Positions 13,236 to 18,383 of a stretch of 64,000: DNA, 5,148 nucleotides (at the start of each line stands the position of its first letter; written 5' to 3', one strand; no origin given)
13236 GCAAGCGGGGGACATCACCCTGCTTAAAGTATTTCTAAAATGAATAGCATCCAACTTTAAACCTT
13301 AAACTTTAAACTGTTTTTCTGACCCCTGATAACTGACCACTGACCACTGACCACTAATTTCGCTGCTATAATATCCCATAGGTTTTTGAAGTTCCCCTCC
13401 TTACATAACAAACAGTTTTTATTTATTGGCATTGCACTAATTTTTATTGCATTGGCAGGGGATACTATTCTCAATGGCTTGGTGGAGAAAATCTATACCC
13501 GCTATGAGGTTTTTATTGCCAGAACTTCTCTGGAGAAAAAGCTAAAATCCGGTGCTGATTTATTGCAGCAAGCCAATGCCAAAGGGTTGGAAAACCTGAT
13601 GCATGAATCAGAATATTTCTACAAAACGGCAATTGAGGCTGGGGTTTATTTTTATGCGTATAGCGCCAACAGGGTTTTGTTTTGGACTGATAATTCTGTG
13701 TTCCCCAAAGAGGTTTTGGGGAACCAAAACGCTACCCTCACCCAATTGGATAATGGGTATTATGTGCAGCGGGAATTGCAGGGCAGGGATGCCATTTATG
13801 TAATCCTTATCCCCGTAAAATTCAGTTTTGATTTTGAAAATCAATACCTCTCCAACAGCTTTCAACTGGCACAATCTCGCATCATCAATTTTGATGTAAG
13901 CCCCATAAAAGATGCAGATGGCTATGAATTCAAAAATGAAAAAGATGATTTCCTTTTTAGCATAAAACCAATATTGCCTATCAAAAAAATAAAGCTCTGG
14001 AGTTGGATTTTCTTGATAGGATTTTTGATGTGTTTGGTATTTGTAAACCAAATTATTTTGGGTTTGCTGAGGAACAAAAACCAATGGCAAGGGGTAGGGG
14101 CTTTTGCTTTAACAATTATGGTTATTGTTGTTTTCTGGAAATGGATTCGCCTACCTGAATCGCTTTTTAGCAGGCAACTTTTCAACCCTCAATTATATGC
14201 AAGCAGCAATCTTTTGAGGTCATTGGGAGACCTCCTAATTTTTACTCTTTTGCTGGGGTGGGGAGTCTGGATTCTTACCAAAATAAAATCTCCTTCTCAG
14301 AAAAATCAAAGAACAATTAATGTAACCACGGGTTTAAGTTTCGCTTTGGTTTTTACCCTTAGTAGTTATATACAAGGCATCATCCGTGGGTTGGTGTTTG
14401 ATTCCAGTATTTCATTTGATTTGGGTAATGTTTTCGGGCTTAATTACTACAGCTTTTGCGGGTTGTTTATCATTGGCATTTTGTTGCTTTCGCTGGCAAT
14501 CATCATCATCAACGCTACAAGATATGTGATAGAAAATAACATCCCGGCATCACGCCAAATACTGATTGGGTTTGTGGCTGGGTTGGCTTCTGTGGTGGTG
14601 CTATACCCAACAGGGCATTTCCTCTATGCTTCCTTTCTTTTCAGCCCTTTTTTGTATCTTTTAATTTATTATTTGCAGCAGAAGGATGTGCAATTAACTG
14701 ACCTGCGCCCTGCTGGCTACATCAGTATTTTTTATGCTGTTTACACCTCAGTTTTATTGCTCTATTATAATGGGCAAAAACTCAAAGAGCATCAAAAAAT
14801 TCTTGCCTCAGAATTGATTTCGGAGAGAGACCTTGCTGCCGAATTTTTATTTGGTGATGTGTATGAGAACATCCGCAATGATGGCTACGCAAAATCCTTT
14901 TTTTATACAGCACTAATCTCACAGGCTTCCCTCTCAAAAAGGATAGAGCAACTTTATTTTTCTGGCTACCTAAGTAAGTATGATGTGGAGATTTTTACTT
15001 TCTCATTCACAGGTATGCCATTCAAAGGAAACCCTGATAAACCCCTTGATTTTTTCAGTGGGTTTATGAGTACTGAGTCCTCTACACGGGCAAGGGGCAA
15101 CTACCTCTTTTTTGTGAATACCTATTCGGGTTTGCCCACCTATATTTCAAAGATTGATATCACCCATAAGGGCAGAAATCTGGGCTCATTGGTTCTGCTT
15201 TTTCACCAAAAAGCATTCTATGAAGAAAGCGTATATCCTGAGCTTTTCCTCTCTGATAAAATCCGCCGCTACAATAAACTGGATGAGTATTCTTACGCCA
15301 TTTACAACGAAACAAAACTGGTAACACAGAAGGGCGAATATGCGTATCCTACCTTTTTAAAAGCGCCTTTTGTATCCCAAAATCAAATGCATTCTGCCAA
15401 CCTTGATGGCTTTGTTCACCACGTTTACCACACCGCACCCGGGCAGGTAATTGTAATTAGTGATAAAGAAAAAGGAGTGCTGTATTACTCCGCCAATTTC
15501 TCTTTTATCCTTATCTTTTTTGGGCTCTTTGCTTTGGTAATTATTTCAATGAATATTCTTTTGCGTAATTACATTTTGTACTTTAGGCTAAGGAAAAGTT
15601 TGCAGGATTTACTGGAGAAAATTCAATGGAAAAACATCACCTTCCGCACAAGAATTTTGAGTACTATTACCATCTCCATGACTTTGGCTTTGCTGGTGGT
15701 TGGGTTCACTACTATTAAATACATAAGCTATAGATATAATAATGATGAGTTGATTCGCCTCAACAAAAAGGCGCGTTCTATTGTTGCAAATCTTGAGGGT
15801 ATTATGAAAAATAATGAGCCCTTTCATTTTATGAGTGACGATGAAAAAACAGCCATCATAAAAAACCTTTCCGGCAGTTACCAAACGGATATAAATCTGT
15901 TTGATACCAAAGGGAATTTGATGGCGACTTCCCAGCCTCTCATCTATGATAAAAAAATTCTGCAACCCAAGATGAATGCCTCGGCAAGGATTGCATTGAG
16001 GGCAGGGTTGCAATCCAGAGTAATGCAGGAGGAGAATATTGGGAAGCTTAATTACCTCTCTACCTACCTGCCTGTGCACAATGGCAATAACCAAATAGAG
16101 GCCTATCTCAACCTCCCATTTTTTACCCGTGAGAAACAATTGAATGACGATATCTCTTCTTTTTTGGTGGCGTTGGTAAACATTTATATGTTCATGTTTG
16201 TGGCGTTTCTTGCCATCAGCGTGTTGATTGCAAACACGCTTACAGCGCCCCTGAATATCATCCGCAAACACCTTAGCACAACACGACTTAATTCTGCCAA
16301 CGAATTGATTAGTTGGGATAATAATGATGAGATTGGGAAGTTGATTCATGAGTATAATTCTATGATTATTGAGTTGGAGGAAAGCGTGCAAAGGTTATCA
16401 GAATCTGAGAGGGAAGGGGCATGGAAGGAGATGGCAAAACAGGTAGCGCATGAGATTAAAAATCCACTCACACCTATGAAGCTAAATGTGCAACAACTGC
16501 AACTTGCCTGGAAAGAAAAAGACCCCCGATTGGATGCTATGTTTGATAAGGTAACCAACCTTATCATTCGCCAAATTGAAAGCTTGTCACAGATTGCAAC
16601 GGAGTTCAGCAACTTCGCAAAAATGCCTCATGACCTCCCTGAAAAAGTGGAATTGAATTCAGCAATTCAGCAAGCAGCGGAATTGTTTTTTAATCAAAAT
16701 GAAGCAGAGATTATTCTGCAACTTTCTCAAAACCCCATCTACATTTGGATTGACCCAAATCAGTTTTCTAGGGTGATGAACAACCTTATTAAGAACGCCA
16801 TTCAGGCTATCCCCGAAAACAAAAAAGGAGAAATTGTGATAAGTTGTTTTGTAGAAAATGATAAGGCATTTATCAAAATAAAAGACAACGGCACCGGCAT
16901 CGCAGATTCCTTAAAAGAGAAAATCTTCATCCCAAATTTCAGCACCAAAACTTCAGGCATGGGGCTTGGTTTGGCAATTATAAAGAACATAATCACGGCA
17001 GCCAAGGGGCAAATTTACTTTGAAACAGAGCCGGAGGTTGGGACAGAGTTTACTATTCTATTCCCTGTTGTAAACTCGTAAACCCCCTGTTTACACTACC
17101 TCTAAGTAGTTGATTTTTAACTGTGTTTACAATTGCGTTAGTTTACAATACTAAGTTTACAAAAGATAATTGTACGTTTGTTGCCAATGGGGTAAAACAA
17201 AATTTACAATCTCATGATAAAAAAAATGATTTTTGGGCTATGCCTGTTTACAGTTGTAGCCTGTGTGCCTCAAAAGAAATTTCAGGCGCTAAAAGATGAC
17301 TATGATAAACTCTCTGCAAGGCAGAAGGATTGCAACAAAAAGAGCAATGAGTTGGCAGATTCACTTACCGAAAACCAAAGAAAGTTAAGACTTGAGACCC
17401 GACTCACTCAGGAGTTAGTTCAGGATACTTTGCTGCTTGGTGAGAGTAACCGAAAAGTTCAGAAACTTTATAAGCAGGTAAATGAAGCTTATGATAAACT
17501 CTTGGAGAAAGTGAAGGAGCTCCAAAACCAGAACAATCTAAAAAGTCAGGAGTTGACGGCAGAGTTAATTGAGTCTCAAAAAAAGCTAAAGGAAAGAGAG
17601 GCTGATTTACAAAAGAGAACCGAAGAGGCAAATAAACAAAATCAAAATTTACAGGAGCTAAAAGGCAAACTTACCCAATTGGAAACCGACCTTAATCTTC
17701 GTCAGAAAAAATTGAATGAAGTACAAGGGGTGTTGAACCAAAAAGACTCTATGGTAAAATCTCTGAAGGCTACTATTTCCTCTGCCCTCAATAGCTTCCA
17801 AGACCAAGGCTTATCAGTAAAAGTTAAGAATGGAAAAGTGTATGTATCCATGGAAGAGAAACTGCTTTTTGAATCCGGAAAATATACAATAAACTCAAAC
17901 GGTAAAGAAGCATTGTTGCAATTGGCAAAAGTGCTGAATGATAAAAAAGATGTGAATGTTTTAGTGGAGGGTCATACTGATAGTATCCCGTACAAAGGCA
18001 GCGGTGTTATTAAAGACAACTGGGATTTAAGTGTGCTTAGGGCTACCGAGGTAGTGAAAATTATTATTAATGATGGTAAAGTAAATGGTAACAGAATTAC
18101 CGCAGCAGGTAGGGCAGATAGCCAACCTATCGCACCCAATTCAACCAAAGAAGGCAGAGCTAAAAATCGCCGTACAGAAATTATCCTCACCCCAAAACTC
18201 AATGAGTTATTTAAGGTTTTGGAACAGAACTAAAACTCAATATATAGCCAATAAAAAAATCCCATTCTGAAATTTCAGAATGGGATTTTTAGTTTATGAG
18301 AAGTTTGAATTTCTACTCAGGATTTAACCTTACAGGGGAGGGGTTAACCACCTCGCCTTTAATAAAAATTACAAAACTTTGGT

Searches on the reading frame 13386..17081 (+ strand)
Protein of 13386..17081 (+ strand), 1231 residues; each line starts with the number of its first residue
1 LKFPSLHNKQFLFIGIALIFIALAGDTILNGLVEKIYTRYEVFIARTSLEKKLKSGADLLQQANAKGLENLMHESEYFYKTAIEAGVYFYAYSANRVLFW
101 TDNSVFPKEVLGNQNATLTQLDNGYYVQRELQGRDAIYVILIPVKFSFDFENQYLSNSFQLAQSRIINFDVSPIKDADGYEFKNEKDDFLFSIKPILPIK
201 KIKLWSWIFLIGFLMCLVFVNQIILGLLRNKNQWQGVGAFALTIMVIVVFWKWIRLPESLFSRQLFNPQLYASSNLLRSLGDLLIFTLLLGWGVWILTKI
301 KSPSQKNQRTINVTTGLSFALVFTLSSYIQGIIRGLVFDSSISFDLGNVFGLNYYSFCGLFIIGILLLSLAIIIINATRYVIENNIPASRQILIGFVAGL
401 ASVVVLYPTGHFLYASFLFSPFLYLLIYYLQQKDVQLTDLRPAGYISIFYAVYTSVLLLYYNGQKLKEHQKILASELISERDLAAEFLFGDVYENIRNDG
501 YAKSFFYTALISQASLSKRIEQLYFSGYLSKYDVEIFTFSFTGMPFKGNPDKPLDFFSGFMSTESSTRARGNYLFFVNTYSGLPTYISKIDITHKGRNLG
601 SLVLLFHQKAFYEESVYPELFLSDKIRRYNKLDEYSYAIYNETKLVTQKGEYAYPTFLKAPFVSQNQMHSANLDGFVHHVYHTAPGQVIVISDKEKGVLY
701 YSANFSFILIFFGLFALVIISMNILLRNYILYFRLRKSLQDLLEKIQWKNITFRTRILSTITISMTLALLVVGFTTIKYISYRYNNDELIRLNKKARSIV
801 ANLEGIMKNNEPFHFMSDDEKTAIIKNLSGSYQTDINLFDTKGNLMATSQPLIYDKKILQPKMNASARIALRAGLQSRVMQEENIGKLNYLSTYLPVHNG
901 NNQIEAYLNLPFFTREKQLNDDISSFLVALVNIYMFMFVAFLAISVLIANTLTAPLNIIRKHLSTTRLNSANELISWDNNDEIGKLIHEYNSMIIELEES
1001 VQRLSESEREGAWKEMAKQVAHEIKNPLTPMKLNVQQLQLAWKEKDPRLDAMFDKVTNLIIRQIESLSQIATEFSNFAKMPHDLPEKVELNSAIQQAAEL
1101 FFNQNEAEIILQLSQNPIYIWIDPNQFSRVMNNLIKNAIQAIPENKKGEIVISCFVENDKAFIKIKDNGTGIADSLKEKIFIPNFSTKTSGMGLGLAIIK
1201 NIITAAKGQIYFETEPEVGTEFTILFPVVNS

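Call 108: search_protein_families(library=pfam, proteins=[window:13386-17081:+], max_evalue=0.001)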
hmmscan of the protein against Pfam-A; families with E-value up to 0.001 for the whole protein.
window:13386-17081:+ (1231 aa): 3 families
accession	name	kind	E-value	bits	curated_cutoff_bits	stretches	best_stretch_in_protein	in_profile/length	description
PF02518.31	HATPase_c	-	1.1e-20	74.5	26.4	1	1123-1228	2-109/111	Histidine kinase-, DNA gyrase B-, and HSP90-like ATPase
PF14501.12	HATPase_c_5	-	1.2e-08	35.2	22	1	1125-1215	4-91/102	GHKL domain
PF00512.31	HisKA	-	1.6e-08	34.9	26.9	1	1013-1080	2-63/66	His Kinase A (phospho-acceptor) domain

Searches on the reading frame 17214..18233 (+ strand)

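Call 108: search_protein_families(library=pfam, proteins=[window:17214-18233:+], max_evalue=0.001)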
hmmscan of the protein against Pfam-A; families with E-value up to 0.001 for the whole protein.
window:17214-18233:+ (339 aa): 1 family
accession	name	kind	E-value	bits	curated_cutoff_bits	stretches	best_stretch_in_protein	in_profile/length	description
PF00691.25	OmpA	-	1.5e-19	70.6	27.2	1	218-319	1-98/98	OmpA family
